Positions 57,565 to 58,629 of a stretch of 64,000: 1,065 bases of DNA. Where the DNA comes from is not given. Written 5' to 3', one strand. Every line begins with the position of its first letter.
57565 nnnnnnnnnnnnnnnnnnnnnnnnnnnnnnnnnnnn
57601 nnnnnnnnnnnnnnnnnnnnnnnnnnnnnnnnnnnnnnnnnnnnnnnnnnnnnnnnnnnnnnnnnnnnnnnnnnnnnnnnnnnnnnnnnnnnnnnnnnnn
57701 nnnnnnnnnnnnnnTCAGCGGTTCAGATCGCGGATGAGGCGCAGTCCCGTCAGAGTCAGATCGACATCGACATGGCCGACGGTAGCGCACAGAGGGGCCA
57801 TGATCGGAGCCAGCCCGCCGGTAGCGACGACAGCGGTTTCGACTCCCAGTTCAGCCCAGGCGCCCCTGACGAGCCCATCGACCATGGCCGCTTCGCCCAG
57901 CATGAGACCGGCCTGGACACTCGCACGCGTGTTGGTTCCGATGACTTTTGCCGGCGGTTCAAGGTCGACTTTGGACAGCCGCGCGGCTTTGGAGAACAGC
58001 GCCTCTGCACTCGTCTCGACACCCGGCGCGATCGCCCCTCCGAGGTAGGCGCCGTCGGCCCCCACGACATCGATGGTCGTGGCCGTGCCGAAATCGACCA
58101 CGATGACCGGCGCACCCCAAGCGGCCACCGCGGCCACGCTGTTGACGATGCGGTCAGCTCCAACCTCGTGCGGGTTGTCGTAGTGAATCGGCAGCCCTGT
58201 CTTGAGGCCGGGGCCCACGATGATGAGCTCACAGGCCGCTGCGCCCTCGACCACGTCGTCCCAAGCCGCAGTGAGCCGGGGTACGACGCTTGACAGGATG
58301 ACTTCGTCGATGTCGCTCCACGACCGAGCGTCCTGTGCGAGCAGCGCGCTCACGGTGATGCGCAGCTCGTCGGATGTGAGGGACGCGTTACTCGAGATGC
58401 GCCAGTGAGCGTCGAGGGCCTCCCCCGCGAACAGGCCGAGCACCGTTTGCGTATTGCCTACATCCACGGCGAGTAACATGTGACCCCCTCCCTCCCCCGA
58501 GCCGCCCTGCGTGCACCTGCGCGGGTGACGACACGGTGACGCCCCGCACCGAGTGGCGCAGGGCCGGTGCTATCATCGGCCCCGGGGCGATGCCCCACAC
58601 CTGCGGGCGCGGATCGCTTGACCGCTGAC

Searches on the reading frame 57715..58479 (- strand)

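Call 39: search_protein_families(library=pfam, proteins=[window:57715-58479:-], max_evalue=0.001)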
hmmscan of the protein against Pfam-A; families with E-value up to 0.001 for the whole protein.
window:57715-58479:- (254 aa): 1 family
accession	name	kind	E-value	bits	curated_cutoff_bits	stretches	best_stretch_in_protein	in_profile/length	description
PF03309.20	Pan_kinase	-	4.4e-68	229.6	24.7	1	2-205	1-204/205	Type III pantothenate kinase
